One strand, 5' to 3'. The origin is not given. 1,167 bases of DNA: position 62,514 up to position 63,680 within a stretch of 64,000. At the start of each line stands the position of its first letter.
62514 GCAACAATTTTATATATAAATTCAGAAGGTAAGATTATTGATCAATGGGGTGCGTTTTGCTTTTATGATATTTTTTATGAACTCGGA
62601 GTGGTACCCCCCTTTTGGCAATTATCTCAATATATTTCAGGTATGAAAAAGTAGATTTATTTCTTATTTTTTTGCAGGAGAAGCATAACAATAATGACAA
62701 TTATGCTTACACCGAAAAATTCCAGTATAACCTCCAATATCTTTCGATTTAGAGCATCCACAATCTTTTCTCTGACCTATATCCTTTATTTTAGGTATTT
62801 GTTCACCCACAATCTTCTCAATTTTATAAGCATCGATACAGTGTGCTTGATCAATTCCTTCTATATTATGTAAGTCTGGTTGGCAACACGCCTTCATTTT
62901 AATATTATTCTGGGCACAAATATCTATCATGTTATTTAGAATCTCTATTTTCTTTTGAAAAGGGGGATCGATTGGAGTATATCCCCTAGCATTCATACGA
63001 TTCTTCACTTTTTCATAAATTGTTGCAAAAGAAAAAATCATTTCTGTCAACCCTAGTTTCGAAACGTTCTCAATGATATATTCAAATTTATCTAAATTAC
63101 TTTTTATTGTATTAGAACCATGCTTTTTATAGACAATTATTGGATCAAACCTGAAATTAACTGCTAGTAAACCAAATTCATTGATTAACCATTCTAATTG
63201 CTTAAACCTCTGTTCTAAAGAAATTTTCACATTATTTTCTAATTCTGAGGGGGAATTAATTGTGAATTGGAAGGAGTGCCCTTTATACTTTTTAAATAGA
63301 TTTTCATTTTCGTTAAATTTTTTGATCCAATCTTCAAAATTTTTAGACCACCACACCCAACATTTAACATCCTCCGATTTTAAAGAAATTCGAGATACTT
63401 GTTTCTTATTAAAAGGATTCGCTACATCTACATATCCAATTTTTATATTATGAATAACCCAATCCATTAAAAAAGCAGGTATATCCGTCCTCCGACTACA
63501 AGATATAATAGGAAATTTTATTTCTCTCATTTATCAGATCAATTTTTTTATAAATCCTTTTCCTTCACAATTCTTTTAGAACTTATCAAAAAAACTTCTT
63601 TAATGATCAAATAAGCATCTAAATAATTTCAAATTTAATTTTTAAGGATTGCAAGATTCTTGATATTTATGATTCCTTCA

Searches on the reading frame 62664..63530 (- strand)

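Call 66: search_protein_families(library=pfam, proteins=[window:62664-63530:-], max_evalue=0.001)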
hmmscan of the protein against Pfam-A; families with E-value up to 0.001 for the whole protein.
window:62664-63530:- (288 aa): 1 family
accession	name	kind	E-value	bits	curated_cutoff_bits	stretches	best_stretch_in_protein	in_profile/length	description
PF08902.16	DUF1848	-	2.2e-67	228.1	30.5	1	8-283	1-262/262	Domain of unknown function (DUF1848)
